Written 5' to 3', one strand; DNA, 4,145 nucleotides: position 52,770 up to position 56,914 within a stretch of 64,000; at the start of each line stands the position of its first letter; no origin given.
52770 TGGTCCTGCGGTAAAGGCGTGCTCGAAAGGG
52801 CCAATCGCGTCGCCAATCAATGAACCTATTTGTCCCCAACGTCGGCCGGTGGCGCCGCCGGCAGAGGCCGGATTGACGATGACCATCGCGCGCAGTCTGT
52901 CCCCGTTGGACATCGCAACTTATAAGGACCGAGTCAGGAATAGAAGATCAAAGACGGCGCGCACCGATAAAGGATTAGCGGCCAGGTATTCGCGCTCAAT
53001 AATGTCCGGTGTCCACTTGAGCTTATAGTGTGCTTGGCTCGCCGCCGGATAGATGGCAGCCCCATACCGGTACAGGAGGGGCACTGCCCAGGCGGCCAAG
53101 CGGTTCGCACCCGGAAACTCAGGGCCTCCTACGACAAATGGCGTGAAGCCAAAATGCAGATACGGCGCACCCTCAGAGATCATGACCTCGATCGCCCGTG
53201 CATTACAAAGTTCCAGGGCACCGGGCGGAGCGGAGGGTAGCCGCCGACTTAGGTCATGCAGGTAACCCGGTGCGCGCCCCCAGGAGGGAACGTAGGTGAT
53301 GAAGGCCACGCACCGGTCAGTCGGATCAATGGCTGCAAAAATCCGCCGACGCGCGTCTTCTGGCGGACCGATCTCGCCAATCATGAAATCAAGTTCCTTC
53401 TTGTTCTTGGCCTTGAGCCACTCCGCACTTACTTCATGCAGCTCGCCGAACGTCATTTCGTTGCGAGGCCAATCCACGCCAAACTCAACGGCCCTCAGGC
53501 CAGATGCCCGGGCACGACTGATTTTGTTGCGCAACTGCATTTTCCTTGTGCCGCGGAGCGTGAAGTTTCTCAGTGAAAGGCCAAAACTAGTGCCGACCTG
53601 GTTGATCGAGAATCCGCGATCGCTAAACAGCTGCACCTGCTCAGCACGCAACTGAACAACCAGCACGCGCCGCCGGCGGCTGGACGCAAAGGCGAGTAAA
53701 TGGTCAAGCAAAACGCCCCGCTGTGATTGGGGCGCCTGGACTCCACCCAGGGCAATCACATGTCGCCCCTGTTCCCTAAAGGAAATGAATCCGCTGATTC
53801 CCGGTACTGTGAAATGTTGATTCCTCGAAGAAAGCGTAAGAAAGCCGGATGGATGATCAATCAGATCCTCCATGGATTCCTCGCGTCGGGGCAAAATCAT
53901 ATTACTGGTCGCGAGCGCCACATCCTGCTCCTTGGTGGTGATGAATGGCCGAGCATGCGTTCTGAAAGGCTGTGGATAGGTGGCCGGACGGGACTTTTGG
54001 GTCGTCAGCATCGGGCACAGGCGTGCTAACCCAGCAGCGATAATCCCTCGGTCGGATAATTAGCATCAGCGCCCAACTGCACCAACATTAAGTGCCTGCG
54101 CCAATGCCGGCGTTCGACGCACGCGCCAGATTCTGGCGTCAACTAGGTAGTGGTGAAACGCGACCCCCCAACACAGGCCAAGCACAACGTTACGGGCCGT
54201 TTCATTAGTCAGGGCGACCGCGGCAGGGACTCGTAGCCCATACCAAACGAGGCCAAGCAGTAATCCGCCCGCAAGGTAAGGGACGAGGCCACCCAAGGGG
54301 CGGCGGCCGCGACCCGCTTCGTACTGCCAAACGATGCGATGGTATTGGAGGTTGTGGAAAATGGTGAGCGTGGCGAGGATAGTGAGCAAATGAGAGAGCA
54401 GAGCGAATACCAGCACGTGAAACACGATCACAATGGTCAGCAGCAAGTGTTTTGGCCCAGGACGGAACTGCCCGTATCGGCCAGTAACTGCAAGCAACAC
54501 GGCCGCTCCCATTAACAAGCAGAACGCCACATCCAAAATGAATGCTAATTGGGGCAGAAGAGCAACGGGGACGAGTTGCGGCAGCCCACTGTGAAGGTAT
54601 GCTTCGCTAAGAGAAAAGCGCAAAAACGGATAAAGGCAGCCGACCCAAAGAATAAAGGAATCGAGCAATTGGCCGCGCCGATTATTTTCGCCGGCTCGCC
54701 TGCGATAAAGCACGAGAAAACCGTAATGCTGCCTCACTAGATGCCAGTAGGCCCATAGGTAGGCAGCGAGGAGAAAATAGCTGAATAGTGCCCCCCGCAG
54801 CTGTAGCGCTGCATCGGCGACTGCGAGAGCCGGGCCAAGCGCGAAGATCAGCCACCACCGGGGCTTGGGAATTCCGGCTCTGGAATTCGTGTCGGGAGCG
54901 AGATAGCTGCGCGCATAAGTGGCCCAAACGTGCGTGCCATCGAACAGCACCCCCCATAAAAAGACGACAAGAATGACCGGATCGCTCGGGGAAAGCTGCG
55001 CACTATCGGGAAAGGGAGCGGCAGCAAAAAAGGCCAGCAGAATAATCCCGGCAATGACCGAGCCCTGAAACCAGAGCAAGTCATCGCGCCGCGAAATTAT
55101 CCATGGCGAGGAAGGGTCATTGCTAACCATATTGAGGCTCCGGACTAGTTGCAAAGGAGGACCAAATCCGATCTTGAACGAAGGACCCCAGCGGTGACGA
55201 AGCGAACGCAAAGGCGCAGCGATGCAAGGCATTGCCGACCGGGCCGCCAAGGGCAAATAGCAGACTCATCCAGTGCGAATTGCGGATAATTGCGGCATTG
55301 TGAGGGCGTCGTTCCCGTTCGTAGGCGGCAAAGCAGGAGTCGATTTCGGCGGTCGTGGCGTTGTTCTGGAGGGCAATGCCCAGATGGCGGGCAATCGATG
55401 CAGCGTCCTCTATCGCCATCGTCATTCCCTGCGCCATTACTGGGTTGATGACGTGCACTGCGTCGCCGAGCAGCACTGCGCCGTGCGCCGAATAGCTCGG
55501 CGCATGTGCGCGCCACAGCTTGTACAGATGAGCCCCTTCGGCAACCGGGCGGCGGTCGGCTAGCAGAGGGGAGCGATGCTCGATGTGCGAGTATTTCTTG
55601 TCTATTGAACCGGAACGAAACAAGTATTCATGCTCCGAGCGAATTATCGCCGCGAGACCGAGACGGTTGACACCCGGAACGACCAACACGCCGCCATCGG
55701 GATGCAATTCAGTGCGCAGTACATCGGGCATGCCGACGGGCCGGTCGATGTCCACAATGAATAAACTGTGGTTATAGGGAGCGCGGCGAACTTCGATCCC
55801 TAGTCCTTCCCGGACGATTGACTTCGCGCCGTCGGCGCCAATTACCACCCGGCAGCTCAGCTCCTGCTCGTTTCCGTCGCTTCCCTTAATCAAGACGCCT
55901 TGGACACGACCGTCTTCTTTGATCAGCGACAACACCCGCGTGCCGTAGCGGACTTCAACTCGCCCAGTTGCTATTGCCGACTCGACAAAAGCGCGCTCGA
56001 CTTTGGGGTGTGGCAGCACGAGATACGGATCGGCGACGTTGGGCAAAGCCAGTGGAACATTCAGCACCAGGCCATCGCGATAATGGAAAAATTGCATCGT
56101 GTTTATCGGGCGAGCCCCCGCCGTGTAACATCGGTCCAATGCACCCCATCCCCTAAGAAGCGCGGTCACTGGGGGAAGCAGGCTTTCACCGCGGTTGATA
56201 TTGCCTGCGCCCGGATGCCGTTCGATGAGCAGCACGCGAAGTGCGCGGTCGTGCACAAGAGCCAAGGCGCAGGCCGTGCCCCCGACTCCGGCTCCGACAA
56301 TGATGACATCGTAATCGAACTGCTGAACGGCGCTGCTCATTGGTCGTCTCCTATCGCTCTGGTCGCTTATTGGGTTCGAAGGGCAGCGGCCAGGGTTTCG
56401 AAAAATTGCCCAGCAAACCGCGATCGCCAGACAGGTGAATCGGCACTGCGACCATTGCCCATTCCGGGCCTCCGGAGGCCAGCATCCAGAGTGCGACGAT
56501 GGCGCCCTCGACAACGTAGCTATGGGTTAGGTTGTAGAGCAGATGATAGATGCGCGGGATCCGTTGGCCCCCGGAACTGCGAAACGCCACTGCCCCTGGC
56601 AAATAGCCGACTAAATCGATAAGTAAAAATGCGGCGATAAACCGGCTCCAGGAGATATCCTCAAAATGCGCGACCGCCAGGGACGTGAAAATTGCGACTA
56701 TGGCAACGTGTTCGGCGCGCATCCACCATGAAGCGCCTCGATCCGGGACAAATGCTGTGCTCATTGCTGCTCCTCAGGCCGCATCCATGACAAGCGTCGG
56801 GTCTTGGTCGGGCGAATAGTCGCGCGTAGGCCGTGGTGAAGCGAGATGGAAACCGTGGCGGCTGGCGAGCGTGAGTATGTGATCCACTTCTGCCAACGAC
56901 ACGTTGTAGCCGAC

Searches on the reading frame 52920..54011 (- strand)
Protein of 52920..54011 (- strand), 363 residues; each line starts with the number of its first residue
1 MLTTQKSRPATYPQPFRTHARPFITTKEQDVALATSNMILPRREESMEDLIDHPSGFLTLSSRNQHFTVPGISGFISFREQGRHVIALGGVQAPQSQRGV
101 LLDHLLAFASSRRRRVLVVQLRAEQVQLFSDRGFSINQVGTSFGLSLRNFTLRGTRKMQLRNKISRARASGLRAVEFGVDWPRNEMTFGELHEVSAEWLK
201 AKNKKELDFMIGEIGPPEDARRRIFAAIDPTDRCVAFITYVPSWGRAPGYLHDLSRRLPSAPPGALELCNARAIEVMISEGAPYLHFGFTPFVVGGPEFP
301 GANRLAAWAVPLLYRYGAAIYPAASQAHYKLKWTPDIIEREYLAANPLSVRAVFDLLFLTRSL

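Call 3: search_protein_families(library=pfam, proteins=[window:52920-54011:-], max_evalue=0.01)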
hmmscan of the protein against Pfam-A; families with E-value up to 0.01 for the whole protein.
window:52920-54011:- (363 aa): 1 family
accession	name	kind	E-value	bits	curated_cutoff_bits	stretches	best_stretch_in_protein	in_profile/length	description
PF09924.15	LPG_synthase_C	-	8.5e-48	163.4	27.5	1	52-344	10-297/298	Phosphatidylglycerol lysyltransferase, C-terminal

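Call 4: search_protein_families(library=ncbifam, proteins=[window:52920-54011:-], max_evalue=0.01)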
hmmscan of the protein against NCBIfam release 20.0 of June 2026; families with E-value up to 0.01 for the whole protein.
window:52920-54011:- (363 aa): 2 families
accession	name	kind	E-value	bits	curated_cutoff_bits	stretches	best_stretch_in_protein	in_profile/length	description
NF033480.1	bifunc_MprF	equivalog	2.6e-21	75.6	600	1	73-345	556-822/841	bifunctional lysylphosphatidylglycerol flippase/synthetase MprF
NF002821.0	PRK02983.1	equivalog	2.8e-11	42.2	742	1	122-271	329-475/1102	bifunctional lysylphosphatidylglycerol synthetase/lysine--tRNA ligase LysX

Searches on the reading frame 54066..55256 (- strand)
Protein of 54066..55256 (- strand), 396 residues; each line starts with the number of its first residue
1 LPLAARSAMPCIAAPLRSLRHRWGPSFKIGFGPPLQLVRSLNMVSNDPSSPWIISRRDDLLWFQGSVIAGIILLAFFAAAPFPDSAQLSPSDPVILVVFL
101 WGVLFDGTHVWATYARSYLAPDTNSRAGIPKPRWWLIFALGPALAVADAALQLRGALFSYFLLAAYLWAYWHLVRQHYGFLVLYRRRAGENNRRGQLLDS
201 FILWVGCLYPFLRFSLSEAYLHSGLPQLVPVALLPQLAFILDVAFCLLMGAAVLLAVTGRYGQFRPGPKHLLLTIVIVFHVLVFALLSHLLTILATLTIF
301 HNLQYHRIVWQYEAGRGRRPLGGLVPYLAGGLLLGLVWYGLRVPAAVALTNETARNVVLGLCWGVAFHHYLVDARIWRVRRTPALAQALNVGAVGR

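Call 3: search_protein_families(library=pfam, proteins=[window:54066-55256:-], max_evalue=0.01)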
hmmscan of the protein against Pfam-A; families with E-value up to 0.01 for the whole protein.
window:54066-55256:- (396 aa): 0 families

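Call 4: search_protein_families(library=ncbifam, proteins=[window:54066-55256:-], max_evalue=0.01)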
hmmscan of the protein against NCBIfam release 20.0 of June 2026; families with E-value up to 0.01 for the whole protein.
window:54066-55256:- (396 aa): 0 families

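Call 71: find_homologous_proteins(query=window:54066-55130:-, max_evalue=0.001)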
Query window:54066-55130:- (354 aa): 376 proteins with E <= 0.001 among 8000 candidates; the best 120 are listed.
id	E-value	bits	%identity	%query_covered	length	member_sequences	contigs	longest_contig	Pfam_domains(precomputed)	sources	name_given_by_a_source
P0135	8.3e-233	790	100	100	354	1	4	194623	-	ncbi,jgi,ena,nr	ncbi:MAG TPA: hypothetical protein VEG37_07375 [Burkholderiales bacterium]|nr:hypothetical protein [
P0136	4.2e-208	709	88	100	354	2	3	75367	-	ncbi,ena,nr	ncbi:MAG TPA: hypothetical protein VEG37_09330 [Burkholderiales bacterium]|nr:hypothetical protein [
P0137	7.7e-198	675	84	99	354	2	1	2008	-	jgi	jgi:hypothetical protein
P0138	1.5e-195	668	82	99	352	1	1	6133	-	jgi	jgi:hypothetical protein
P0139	5.2e-193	659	82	100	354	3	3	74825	-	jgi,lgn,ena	jgi:hypothetical protein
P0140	4.2e-173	594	73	99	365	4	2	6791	-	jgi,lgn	jgi:hypothetical protein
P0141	3.9e-172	591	72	99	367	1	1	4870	-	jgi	jgi:hypothetical protein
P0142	5.9e-171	587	72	99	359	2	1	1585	-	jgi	jgi:hypothetical protein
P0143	2.8e-168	578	70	99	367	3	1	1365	-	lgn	-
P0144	5.1e-168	577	71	99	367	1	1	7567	-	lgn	-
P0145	1.8e-165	569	74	96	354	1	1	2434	-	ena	-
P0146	1.1e-163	563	71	99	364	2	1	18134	-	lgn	-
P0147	3.2e-163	561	70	99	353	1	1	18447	-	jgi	jgi:hypothetical protein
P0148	9.1e-161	553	70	99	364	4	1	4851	-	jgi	jgi:hypothetical protein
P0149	8.4e-154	530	70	96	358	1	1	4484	-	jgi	jgi:hypothetical protein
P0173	3.4e-132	459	61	99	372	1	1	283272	-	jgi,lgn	jgi:hypothetical protein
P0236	1.3e-124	434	60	97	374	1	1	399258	-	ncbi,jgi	jgi:hypothetical protein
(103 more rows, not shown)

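Call 72: find_encoding_contigs(protein=P0236, flank=8000, max_places=1)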
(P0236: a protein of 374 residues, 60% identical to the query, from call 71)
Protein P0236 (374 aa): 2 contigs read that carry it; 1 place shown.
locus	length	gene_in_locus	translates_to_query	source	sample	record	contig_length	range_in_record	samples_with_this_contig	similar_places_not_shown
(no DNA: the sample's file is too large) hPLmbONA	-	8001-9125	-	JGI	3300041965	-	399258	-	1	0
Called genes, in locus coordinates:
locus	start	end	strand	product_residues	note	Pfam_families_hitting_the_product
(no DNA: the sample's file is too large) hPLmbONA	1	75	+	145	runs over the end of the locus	PF13613:HTH_Tnp_4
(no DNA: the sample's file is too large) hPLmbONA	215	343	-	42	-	-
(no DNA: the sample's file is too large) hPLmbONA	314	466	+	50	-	-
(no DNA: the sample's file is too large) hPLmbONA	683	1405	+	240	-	-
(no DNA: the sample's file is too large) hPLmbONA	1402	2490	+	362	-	PF03235:GmrSD_N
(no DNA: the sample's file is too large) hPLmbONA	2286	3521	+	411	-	PF07510:GmrSD_C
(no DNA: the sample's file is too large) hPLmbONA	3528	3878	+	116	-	PF04313:HSDR_N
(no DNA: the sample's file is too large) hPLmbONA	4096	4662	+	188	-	-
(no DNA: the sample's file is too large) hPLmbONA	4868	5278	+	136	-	-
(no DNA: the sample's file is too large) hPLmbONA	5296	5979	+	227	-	PF01553:Acyltransferase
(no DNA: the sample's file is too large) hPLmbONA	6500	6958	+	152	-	-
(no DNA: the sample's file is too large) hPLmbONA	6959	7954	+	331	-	PF09924:LPG_synthase_C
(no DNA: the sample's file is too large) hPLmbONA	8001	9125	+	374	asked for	-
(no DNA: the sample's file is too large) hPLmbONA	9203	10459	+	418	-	PF01266:DAO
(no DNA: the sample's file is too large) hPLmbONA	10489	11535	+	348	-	PF04321:RmlD_sub_bind, PF01370:Epimerase, PF13460:NAD_binding_10 (weak), PF07993:NAD_binding_4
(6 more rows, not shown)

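Call 73: find_encoding_contigs(protein=P0173, flank=8000, max_places=1)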
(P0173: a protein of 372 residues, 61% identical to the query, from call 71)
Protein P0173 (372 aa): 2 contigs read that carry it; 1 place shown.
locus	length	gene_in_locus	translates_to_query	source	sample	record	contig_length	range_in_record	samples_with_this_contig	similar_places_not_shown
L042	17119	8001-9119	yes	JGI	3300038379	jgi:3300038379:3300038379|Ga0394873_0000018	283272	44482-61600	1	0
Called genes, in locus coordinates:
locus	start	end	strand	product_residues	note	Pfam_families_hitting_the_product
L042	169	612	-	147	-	PF02310:B12-binding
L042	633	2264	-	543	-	PF01642:MM_CoA_mutase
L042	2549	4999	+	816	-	PF00202:Aminotran_3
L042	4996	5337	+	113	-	PF02036:SCP2 (weak)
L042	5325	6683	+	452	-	PF00324:AA_permease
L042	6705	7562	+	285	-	-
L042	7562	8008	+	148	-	-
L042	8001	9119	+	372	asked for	-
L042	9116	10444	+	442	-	PF01266:DAO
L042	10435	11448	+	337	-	PF09924:LPG_synthase_C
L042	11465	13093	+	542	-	PF02310:B12-binding (weak), PF04055:Radical_SAM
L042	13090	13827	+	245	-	PF01066:CDP-OH_P_transf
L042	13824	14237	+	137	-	-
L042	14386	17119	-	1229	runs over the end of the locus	PF01839:FG-GAP (faint), PF18582:HZS_alpha, PF03160:Calx-beta, PF13517:FG-GAP_3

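Call 78: find_related_loci(query=A6, collection=metagenome_contigs, flank=10000)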
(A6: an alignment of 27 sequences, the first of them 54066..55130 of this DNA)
Query A6 (354 aa) in metagenome_contigs; peptide patterns used: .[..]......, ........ (x = any residue, [..] = any of these).
198 stretches matched a pattern; 155 encode a relative of the query (tblastn E <= 1e-3); the best 80 are kept; 80 distinct loci.
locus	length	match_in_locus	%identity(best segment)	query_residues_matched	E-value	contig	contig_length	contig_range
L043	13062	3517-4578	100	1-354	0e+0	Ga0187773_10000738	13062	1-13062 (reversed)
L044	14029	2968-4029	84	1-354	0e+0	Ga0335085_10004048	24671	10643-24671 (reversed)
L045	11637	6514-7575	84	1-354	0e+0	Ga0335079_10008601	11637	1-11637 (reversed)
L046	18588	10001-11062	82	1-354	0e+0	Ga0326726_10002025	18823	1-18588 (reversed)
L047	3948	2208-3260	70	1-351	5e-175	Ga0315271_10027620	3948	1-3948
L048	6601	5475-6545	65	5-354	6e-143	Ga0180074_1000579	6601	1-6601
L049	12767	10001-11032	65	7-350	1e-140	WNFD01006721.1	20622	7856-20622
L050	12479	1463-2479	68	6-344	3e-140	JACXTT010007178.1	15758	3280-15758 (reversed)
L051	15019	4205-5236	64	7-350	7e-140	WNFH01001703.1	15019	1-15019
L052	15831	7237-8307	66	5-354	5e-137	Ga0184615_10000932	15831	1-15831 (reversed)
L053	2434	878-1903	66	7-348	5e-144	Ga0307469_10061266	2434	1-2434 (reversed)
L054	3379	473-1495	66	7-348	3e-140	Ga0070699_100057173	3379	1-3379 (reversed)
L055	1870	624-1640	64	10-354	2e-144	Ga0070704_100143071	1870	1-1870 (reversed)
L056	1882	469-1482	63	10-353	5e-144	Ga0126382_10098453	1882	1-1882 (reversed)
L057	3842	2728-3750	63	7-348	6e-137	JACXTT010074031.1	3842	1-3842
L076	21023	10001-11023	59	8-340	6e-121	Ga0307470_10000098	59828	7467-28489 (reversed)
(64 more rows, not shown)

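Call 82: search_protein_families(library=pfam, proteins=[L042:6705-7562:+, L076:15133-16380:+], max_evalue=0.01)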
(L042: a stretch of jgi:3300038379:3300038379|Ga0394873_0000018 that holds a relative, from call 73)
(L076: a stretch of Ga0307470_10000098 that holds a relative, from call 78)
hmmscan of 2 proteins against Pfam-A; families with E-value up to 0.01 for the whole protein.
L042:6705-7562:+ (285 aa): 1 family
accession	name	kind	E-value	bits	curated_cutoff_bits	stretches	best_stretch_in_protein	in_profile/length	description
PF02332.24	Phenol_Hydrox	-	0.0045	17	24.4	1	60-195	85-225/230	Methane/Phenol/Alkene Hydroxylase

L076:15133-16380:+ (416 aa): 2 families
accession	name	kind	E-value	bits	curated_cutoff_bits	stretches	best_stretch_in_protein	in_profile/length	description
PF02770.24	Acyl-CoA_dh_M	-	8.2e-06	26.3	33.3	1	167-254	11-97/97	Acyl-CoA dehydrogenase, middle domain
PF02771.21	Acyl-CoA_dh_N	-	6.5e-05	23.7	22.9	1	71-131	33-93/113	Acyl-CoA dehydrogenase, N-terminal domain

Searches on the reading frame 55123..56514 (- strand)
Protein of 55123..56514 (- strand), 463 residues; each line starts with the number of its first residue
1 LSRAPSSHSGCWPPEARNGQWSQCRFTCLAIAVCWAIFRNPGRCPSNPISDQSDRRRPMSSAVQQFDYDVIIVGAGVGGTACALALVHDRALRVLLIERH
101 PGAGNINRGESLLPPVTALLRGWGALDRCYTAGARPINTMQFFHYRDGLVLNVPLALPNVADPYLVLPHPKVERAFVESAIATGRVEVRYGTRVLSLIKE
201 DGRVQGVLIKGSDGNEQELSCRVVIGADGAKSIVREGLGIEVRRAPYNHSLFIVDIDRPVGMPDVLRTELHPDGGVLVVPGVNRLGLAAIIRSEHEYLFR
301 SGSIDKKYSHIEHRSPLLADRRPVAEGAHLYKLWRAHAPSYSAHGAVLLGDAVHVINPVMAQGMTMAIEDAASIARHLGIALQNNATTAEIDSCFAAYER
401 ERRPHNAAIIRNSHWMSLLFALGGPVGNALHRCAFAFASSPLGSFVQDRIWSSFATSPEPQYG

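Call 3: search_protein_families(library=pfam, proteins=[window:55123-56514:-], max_evalue=0.01)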
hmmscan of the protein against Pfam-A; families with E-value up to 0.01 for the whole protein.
window:55123-56514:- (463 aa): 10 families
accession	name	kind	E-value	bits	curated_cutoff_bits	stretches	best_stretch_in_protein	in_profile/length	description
PF01494.25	FAD_binding_3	-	7.9e-40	137.6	22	1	67-413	1-349/349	FAD binding domain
PF01266.30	DAO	-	3e-10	40.6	27.9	2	69-105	1-38/353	FAD dependent oxidoreductase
PF12831.13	FAD_oxidored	-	9.3e-09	35.5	27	1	69-227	1-143/416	FAD dependent oxidoreductase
PF00890.30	FAD_binding_2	-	2.8e-08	33.8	20.4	1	69-102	1-33/414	FAD binding domain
PF07992.20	Pyr_redox_2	-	1.4e-06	28.4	26.1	1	68-101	1-31/291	Pyridine nucleotide-disulphide oxidoreductase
PF08491.16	SE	-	3.4e-06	26.8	20.1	1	339-421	125-206/276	Squalene epoxidase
PF04820.20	Trp_halogenase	-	9.4e-06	25.2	21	0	69-124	1-58/458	Tryptophan halogenase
PF13450.12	NAD_binding_8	-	3.2e-05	24.5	21.9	1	72-104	1-32/68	NAD(P)-binding Rossmann-like domain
PF01946.23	Thi4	-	0.00011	21.9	26.2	1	57-103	7-53/235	Thi4 family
PF03486.20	HI0933_like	-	0.00016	21.6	50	0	69-104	2-36/244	HI0933-like protein Rossmann domain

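Call 4: search_protein_families(library=ncbifam, proteins=[window:55123-56514:-], max_evalue=0.01)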
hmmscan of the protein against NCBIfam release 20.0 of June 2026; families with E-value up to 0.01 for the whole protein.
window:55123-56514:- (463 aa): 104 families (the best 25 are shown)
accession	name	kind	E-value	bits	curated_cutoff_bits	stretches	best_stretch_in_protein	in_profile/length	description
TIGR01988.1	Ubi-OHases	subfamily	5.9e-40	137.3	224.65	1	69-438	1-371/387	ubiquinone biosynthesis hydroxylase, UbiH/UbiF/VisC/COQ6 family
NF005452.0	PRK07045.1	equivalog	1.4e-31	109.8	397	2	67-252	5-186/388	putative monooxygenase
NF004829.0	PRK06183.1-3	subfamily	2.9e-30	105.5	390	1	64-426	5-366/520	bifunctional 3-(3-hydroxy-phenyl)propionate/3-hydroxycinnamic acid hydroxylase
NF005691.0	PRK07494.1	equivalog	7.4e-28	97.2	459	1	63-405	4-338/404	UbiH/UbiF family hydroxylase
NF004832.0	PRK06184.1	subfamily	1.2e-24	87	476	1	64-413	3-348/506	hypothetical protein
NF004833.1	PRK06185.1-1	subfamily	2.5e-23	82.5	488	1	70-410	5-343/403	FAD-dependent oxidoreductase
NF005612.0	PRK07364.1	equivalog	2.7e-23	82.2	487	1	59-419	10-368/415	FAD-dependent hydroxylase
NF005313.0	PRK06847.1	subfamily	5.4e-23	81.5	372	1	69-414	6-345/375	hypothetical protein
NF006021.0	PRK08163.1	equivalog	8.5e-23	81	459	2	68-238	6-173/398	3-hydroxybenzoate 6-monooxygenase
NF004780.0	PRK06126.1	subfamily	1.3e-22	79.8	445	1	168-406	125-362/552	hypothetical protein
NF006092.0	PRK08244.1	equivalog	3.1e-22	78.9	644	1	67-423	2-347/494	monooxygenase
TIGR01989.1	COQ6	equivalog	3.5e-22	79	489.3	2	333-435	322-423/437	ubiquinone biosynthesis monooxygenase COQ6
NF046068.1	AkvoneHdxseDnrF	equivalog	8.2e-22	77.7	650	2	70-242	1-180/439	aklavinone 12-hydroxylase DnrF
NF005951.1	PRK08020.1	equivalog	1.1e-21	77.1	590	1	67-407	2-340/388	3-demethoxyubiquinol 3-hydroxylase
TIGR01984.1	UbiH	equivalog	2.2e-21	76.2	392.2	2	214-424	144-352/382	2-octaprenyl-6-methoxyphenyl hydroxylase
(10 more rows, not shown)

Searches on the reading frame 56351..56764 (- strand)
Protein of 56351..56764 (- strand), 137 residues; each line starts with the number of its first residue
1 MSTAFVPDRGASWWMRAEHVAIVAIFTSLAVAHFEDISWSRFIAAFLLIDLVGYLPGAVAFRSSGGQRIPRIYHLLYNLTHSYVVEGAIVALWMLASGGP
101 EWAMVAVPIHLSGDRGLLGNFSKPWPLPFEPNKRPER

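Call 3: search_protein_families(library=pfam, proteins=[window:56351-56764:-], max_evalue=0.01)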
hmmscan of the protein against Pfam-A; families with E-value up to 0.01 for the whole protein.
window:56351-56764:- (137 aa): 1 family
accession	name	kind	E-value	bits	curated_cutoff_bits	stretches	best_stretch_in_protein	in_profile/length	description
PF14079.11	DUF4260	-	9.7e-05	22.8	27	1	14-115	3-93/113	Domain of unknown function (DUF4260)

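Call 4: search_protein_families(library=ncbifam, proteins=[window:56351-56764:-], max_evalue=0.01)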
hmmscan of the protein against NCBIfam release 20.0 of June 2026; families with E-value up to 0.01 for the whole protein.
window:56351-56764:- (137 aa): 0 families
